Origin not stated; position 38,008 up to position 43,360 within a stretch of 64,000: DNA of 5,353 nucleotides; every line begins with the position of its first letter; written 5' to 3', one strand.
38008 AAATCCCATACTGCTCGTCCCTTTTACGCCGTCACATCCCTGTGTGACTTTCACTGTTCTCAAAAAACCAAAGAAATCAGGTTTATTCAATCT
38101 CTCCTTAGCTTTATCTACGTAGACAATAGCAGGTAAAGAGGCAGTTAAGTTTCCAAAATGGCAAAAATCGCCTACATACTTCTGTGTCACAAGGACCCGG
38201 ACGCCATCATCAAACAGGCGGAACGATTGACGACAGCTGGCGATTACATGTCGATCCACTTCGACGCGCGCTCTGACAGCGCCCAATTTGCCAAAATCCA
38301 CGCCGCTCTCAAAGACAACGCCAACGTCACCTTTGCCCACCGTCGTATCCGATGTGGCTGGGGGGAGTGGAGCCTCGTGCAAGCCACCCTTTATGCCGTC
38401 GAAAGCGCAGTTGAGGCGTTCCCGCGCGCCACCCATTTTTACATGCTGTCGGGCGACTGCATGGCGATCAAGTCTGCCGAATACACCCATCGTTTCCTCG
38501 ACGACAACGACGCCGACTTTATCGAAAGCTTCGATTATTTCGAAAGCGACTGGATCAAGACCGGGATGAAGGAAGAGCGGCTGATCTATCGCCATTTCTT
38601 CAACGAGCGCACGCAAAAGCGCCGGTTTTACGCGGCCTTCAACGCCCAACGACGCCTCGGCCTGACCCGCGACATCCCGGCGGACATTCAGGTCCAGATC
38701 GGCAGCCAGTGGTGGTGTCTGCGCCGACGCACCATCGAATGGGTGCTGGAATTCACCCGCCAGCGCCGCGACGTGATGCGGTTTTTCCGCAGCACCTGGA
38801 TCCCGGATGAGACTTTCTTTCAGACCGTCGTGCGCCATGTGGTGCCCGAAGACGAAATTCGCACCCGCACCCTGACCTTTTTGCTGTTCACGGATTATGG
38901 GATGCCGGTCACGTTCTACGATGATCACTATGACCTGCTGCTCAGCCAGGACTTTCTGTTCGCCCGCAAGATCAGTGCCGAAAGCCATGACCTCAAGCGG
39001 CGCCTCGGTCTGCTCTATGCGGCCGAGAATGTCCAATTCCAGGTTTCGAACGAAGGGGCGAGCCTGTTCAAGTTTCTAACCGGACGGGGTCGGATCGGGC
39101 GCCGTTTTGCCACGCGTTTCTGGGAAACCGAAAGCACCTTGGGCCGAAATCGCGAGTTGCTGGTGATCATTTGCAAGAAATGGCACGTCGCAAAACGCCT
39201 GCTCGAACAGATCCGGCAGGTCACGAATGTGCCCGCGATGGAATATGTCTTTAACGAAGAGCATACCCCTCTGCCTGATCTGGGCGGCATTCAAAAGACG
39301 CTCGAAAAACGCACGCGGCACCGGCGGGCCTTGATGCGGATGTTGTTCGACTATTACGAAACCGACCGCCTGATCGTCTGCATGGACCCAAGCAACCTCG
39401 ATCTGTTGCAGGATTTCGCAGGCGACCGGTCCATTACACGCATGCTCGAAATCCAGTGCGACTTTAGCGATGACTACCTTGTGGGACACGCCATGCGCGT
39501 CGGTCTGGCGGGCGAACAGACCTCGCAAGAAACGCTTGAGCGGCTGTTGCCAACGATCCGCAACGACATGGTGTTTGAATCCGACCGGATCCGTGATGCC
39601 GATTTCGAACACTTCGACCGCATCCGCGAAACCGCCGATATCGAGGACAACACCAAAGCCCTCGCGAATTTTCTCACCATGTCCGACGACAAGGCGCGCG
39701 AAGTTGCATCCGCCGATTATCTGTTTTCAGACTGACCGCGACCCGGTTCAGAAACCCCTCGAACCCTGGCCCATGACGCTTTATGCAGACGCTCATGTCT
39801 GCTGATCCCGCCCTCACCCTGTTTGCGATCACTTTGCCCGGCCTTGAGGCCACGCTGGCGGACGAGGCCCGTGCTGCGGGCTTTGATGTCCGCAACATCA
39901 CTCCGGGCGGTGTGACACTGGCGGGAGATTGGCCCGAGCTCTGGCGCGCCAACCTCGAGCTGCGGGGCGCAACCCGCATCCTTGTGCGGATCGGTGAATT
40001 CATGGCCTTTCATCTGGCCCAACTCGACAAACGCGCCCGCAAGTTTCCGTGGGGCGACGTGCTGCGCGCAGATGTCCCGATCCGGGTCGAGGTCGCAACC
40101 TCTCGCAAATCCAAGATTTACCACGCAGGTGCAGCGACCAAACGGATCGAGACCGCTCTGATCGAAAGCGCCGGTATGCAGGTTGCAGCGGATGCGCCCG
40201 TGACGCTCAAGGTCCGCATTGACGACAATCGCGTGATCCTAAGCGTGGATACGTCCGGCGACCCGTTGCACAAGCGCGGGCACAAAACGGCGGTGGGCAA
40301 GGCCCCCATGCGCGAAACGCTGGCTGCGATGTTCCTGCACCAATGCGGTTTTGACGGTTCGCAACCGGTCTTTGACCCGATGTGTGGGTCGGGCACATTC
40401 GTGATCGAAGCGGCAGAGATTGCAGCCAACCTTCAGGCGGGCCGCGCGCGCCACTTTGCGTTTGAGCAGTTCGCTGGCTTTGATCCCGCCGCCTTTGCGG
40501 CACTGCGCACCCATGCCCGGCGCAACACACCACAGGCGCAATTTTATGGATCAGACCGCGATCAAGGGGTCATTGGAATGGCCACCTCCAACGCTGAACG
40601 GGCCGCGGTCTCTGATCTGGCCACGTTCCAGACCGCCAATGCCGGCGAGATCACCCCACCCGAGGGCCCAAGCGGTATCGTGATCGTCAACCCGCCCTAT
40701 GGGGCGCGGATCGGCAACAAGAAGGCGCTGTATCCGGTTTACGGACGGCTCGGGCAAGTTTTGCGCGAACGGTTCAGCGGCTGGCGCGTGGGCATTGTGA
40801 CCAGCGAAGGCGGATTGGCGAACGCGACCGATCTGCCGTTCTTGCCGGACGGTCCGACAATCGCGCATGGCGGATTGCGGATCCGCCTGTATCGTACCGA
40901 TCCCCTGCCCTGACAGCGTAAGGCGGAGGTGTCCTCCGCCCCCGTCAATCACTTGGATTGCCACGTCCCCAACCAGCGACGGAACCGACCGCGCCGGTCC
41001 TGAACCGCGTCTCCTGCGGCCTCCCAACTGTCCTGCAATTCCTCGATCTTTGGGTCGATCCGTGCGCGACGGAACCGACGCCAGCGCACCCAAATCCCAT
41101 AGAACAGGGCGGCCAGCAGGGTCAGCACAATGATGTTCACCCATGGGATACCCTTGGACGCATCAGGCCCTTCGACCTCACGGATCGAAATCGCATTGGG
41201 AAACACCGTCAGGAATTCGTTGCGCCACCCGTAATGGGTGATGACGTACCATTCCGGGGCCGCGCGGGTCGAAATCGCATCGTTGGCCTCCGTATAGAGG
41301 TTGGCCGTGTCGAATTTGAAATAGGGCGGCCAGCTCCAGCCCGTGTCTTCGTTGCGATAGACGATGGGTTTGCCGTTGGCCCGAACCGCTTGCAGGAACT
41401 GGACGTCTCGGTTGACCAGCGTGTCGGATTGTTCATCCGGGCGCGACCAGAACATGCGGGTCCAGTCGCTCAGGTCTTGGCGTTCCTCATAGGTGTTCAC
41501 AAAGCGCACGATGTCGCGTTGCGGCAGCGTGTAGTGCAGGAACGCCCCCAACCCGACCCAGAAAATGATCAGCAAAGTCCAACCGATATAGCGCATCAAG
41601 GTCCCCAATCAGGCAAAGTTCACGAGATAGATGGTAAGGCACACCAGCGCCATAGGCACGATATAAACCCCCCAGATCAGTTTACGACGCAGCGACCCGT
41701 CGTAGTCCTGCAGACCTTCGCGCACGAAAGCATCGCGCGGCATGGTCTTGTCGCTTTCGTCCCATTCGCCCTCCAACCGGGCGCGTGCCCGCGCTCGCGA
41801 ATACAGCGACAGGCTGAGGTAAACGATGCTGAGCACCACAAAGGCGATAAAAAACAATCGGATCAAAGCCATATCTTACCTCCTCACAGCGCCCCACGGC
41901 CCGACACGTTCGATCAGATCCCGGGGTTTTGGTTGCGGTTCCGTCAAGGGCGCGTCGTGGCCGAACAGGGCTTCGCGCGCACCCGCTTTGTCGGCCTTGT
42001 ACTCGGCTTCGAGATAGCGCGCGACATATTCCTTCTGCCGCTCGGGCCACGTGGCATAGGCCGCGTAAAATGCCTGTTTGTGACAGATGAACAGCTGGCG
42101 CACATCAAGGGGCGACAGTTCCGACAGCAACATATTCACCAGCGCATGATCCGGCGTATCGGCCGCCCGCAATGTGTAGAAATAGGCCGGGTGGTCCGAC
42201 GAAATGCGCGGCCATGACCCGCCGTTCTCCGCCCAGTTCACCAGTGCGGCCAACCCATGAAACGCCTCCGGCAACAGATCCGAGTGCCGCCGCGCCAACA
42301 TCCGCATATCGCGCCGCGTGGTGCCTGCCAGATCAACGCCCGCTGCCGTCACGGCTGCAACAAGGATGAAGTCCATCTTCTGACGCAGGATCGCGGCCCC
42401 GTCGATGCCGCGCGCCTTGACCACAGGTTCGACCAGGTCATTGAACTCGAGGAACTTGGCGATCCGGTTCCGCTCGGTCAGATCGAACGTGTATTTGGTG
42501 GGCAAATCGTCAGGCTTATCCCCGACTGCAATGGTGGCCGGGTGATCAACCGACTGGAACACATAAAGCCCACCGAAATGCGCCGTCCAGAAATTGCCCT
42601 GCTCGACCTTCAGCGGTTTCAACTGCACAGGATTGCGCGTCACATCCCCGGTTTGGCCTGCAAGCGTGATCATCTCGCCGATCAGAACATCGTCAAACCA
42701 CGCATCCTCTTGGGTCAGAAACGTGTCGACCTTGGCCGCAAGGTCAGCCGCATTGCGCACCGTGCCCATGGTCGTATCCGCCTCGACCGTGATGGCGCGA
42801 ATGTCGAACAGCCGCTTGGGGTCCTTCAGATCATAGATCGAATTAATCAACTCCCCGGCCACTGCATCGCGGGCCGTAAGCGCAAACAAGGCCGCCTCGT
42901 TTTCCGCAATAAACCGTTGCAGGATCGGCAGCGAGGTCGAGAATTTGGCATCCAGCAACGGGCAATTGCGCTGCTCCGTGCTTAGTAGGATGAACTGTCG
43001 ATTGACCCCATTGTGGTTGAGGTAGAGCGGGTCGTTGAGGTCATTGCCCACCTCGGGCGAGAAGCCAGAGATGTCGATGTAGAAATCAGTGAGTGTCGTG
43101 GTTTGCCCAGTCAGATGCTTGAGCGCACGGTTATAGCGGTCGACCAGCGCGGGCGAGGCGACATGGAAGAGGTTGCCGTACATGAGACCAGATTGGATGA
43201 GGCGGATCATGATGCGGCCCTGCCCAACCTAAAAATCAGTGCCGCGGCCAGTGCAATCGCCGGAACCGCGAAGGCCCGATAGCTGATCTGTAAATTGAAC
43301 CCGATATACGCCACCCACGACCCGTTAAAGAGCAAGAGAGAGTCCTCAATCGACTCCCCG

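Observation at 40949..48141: Nine-gene translationally coupled operon of unknown function: coiled-coil protein, AAA+ ATPase, two large unassigned proteins and five small membrane proteins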

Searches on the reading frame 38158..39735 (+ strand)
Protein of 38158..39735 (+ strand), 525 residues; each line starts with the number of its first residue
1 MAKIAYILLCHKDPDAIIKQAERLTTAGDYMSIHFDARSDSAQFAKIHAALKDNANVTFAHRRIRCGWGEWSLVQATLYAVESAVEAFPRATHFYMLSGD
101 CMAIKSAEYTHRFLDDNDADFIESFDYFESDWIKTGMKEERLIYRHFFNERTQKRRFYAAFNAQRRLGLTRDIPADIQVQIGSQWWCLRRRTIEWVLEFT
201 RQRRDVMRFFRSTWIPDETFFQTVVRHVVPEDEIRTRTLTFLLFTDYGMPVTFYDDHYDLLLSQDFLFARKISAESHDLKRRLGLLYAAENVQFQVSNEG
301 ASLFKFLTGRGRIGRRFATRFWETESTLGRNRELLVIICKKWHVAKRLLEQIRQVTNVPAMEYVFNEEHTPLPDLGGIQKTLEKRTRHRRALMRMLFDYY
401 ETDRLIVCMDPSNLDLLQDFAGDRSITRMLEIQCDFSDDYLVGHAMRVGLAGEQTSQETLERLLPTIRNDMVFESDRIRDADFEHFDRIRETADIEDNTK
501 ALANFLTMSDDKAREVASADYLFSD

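Call 13: search_protein_families(library=pfam, max_evalue=0.001, proteins=[window:38158-39735:+])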
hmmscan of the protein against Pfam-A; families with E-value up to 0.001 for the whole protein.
window:38158-39735:+ (525 aa): 2 families
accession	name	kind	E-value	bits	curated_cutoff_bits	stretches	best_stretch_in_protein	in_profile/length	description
PF19350.4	DUF5928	-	5.5e-133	442.6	27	1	270-525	1-256/256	Family of unknown function (DUF5928)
PF02485.27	Branch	-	2.4e-23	83.4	23.4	1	4-242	1-224/250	Core-2/I-Branching enzyme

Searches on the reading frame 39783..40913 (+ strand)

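Call 13: search_protein_families(library=pfam, max_evalue=0.001, proteins=[window:39783-40913:+])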
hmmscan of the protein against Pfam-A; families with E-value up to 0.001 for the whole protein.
window:39783-40913:+ (376 aa): 2 families
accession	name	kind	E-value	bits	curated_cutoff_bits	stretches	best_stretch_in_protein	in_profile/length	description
PF01170.24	UPF0020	-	2e-40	139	22.3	1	165-348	1-175/197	RMKL-like, methyltransferase domain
PF22020.1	RlmL_1st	-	3.7e-17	62.5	27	1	12-67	1-55/55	RlmL ferredoxin-like domain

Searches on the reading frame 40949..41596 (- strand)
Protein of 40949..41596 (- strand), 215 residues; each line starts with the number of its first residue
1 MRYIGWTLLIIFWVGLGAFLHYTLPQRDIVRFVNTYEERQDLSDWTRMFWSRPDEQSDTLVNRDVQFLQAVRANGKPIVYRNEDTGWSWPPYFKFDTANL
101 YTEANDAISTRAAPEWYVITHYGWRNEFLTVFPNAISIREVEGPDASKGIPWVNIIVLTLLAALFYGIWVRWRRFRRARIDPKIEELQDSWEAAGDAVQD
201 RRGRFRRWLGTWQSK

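Call 3: search_protein_families(library=pfam, max_evalue=0.01, proteins=[window:40949-41596:-])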
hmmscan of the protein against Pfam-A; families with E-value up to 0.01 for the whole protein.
window:40949-41596:- (215 aa): 1 family
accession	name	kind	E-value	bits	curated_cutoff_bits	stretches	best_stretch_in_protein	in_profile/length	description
PF07509.16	DUF1523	-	3.8e-68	228.8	23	1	1-176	1-176/176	Protein of unknown function (DUF1523)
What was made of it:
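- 40949..41596 (-): g9, 215-aa DUF1523 protein (TM, ~120-aa domain, TM, basic tail). Pfam PF07509 matches at E 4e-68 (call 3).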

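Call 4: search_protein_families(library=ncbifam, max_evalue=0.01, proteins=[window:40949-41596:-])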
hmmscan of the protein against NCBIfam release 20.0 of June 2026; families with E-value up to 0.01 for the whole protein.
window:40949-41596:- (215 aa): 0 families

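Call 5: search_protein_families(library=padloc, max_evalue=0.01, proteins=[window:40949-41596:-])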
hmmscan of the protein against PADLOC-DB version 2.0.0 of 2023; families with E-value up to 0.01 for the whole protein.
window:40949-41596:- (215 aa): 0 families

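Call 93: search_dna_similar(query=window:40949-41596:-, collection=plasmids, mode=protein, max_evalue=0.00001, max_rows=15)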
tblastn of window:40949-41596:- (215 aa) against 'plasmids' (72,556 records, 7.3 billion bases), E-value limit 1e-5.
Records with a match: 20; places in all: 20; records where one place covers at least 80% of the query: 5.
Best place of each record, by identity: <60% 20.
By first word of the organism name: Pseudomonas 10; Paracoccus 5; Pasteurella 3; Rhodovulum 1; Aeromonas 1.
By predicted mobility (MOB-suite, as given by PLSDB): non-mobilizable 17; conjugative 3.
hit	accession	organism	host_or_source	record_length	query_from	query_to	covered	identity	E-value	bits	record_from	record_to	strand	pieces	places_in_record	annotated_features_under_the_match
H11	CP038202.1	Paracoccus ferrooxidans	single cell,bioreactor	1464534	1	191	89%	45.1%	4e-37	144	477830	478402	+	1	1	DUF1523 family protein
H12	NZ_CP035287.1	Paracoccus versutus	whole organism,soil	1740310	1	191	89%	45.1%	4e-37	144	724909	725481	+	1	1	none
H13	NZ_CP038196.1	Paracoccus versutus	single cell,soil adjacent to the roots ...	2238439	1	191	89%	45.1%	4e-37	144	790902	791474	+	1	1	none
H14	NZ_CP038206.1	Paracoccus pantotrophus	single cell,soil associated with ...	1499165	1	191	89%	44.6%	9e-37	142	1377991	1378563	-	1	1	none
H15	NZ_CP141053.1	Paracoccus denitrificans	-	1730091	1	191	89%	44.0%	1e-41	157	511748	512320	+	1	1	none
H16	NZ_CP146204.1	Pseudomonas sp. 4810-S13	genome assymbly,Winogradsky column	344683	4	160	73%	37.1%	3e-16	84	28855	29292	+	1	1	DUF1523 family protein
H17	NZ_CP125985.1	Pseudomonas rhodesiae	cell culture,brewery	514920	4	160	73%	37.1%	7e-16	83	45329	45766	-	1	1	DUF1523 family protein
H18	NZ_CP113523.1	Pasteurella multocida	rabbit,mixed culture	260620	1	168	78%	29.2%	4e-13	75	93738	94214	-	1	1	DUF1523 family protein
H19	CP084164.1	Pasteurella multocida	rabbit,mixed culture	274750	1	168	78%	29.2%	4e-13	75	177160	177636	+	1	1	DUF1523 family protein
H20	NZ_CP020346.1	Pasteurella multocida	Oryctolagus cuniculus,lung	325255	1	168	78%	29.2%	4e-13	75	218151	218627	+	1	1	DUF1523 family protein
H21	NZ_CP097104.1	Pseudomonas sp. NY11382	Homo sapiens,Airway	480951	8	139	61%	34.3%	7e-14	77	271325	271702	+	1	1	DUF1523 family protein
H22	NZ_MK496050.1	Pseudomonas sp.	-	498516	8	139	61%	34.3%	7e-14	77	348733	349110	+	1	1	DUF1523 family protein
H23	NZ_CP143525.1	Pseudomonas putida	culture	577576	8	139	61%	34.3%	7e-14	77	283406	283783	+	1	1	DUF1523 family protein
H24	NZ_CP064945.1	Pseudomonas fulva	Homo sapiens,bile specimen,bile ...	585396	8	139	61%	34.3%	7e-14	77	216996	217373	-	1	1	DUF1523 family protein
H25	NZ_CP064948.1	Pseudomonas fulva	Homo sapiens,pleural fluid,pleural ...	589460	8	139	61%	34.3%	7e-14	77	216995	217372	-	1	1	DUF1523 family protein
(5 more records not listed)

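Call 100: get_annotated_region(hit=H11, flank=5000)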
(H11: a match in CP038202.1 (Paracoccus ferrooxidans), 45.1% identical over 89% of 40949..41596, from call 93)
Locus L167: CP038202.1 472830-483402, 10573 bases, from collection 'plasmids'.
description: Paracoccus ferrooxidans strain NCCB 100066 plasmid pFER4, complete sequence
organism: Paracoccus ferrooxidans (NCBI taxid 327104)
taxonomy: Bacteria; Pseudomonadota; Alphaproteobacteria; Rhodobacterales; Paracoccaceae; Paracoccus; Paracoccus ferrooxidans
host: -; source: single cell,bioreactor; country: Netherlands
typing (MOB-suite, as given by PLSDB): non-mobilizable; replicon rep_cluster_746; mating-pair formation MPF_T
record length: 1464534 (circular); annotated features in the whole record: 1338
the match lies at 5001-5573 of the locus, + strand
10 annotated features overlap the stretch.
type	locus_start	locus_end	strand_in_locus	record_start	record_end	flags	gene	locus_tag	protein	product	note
CDS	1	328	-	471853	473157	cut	-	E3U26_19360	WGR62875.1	pyruvate dehydrogenase complex dihydrolipoamide acetyltransferase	-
CDS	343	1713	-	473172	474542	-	-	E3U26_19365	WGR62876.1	pyruvate dehydrogenase complex E1 component subunit beta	-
CDS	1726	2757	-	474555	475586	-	pdhA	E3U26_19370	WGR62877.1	pyruvate dehydrogenase (acetyl-transferring) E1 component subunit alpha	-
CDS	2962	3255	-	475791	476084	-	-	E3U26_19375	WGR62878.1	septum formation initiator family protein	-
CDS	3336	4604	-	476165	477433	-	-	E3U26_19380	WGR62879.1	acetylornithine deacetylase/succinyl-diaminopimelate desuccinylase family protein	-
CDS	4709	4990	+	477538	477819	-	-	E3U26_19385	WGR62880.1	hypothetical protein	-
CDS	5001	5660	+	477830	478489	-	-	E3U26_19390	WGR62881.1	DUF1523 family protein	-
CDS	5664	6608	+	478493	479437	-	deoC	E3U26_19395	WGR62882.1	deoxyribose-phosphate aldolase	-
CDS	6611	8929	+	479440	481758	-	-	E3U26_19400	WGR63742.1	aldehyde dehydrogenase family protein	-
CDS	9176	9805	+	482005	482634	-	-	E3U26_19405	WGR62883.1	FMN-binding negative transcriptional regulator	-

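Call 101: get_annotated_region(hit=H16, flank=5000)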
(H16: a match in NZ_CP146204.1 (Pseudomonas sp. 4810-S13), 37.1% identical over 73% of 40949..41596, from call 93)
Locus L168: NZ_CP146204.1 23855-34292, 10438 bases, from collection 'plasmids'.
description: Pseudomonas sp. 4810-S13 plasmid p1, complete sequence
organism: Pseudomonas sp. 4810-S13 (NCBI taxid 3120822)
taxonomy: Bacteria; Pseudomonadota; Gammaproteobacteria; Pseudomonadales; Pseudomonadaceae; Pseudomonas; Pseudomonas sp. 4810-S13
host: -; source: genome assymbly,Winogradsky column; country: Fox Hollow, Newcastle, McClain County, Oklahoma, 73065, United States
typing (MOB-suite, as given by PLSDB): non-mobilizable
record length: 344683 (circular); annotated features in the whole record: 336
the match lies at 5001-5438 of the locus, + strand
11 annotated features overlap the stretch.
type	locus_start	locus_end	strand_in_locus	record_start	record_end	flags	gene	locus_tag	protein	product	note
CDS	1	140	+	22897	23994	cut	-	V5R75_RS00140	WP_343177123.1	DUF1173 family protein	-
CDS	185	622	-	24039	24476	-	-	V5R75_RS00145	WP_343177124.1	hypothetical protein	-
CDS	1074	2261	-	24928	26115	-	-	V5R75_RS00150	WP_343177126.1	DUF4942 domain-containing protein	-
CDS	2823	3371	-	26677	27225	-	-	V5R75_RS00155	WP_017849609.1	antitoxin Xre/MbcA/ParS toxin-binding domain-containing protein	-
CDS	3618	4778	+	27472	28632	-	-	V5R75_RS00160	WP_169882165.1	lysozyme inhibitor LprI family protein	-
CDS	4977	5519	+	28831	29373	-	-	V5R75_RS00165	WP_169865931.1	DUF1523 family protein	-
CDS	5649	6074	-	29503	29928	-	-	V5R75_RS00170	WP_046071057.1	hypothetical protein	-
CDS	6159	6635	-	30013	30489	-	-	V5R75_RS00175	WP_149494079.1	hypothetical protein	-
CDS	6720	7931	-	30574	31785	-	-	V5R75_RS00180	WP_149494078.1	hypothetical protein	-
CDS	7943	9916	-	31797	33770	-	-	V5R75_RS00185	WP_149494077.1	hypothetical protein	-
CDS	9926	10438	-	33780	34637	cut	-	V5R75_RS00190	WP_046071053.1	SH3 domain-containing protein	-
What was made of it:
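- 40949..41596 (-): The family also occurs without this operon in Paracoccus, Pseudomonas and Pasteurella (calls 93, 100, 101).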

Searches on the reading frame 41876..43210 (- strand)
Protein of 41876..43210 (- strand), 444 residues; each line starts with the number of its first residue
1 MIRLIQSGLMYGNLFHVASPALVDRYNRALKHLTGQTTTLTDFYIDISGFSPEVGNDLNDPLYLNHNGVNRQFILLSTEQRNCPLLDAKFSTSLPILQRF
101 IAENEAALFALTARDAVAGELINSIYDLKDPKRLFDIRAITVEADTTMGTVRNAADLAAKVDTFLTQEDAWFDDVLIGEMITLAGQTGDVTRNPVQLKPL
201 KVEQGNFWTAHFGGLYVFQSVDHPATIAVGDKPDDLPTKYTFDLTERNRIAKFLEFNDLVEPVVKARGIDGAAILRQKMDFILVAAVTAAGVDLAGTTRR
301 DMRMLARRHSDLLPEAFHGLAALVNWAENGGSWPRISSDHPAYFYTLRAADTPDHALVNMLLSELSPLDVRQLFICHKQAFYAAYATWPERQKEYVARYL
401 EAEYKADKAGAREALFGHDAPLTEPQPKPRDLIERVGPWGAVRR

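Call 3: search_protein_families(library=pfam, max_evalue=0.01, proteins=[window:41876-43210:-])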
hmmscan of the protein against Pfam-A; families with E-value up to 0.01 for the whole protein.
window:41876-43210:- (444 aa): 1 family
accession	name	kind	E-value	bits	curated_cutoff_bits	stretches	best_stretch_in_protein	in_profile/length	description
PF20343.3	DUF6638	-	2.3e-225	748.9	27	1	10-444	1-439/439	Family of unknown function (DUF6638)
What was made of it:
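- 41876..43210 (-): g7, 444-aa DUF6638 protein (core component 4). Pfam PF20343 matches at E 2e-225 (call 3).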

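Call 4: search_protein_families(library=ncbifam, max_evalue=0.01, proteins=[window:41876-43210:-])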
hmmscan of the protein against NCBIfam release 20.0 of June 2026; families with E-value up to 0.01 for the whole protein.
window:41876-43210:- (444 aa): 0 families

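Call 5: search_protein_families(library=padloc, max_evalue=0.01, proteins=[window:41876-43210:-])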
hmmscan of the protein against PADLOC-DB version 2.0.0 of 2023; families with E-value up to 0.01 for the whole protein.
window:41876-43210:- (444 aa): 0 families

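Call 37: search_solved_structures(query=A5, max_evalue=10)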
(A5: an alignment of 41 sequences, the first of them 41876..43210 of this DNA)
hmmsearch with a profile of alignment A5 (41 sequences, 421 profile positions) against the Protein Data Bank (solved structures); distinct sequences matched with E-value up to 10: 5.
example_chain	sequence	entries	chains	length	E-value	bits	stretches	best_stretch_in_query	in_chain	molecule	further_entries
1vsq_A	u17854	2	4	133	1.1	11.5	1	19-52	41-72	Mannose-specific phosphotransferase enzyme IIA component | PTS system mannose-specific EIIAB component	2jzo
2jzn_A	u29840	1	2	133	1.1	11.5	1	19-52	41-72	Mannose-specific phosphotransferase enzyme IIA component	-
1pdo_A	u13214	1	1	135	1.1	11.4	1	19-52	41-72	MANNOSE PERMEASE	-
1vrc_A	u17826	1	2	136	1.2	11.4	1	19-52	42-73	PTS system, mannose-specific IIAB component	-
26va_A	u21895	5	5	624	3.1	10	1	186-224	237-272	Sodium-dependent multivitamin transporter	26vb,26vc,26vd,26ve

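Call 70: search_protein_families(library=pfam, alignment_id=A5, max_evalue=1)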
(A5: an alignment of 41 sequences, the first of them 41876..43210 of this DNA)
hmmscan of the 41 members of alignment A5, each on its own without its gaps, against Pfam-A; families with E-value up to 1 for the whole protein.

A. member 1, window:41876-43210:- (444 aa): 1 family
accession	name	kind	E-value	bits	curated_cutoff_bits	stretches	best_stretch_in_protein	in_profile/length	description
PF20343.3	DUF6638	-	2.3e-225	748.9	27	1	10-444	1-439/439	Family of unknown function (DUF6638)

B. families by the number of members that match (of 41 scanned): 21 families
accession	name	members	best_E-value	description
PF20343.3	DUF6638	41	2.3e-225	Family of unknown function (DUF6638)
PF05049.19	IIGP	1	0.002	Interferon-inducible GTPase (IIGP)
PF22794.1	jr-ZPR1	1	0.017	ZPR1 jelly-roll domain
PF24406.1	nSTAND_NTPase4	1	0.029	Novel STAND NTPase 4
PF13412.12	HTH_24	1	0.031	Winged helix-turn-helix DNA-binding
PF22039.1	HUTI_composite_bact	1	0.043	Imidazolonepropionase-like composite domain, bacteria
PF09746.14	Membralin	1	0.05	Tumour-associated protein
PF22330.2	Rib_mS39_PPR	1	0.053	Small ribosomal subunit protein mS39, PPR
PF19184.5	DUF5866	1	0.058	Family of unknown function (DUF5866)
PF05659.16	RPW8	1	0.08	Arabidopsis broad-spectrum mildew resistance protein RPW8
PF22320.2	Zona_CL1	1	0.09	Zonadhesin, first cohesin-like domain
PF24035.1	DUF7344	1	0.091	Domain of unknown function (DUF7344)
PF17159.10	MASE3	1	0.12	Membrane-associated sensor domain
PF13309.12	HTH_22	1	0.12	HTH domain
PF07011.16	Elf4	1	0.13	Early Flowering 4 domain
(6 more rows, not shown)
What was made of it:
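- On DUF6638 (PF20343) for g7: All 41 cross-phylum members match (call 70).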

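Call 108: search_dna_similar(query=window:41876-43210:-, collection=phages, mode=protein, max_evalue=0.00001, max_rows=10)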
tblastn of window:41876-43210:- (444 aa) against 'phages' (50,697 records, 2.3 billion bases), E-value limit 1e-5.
No match.
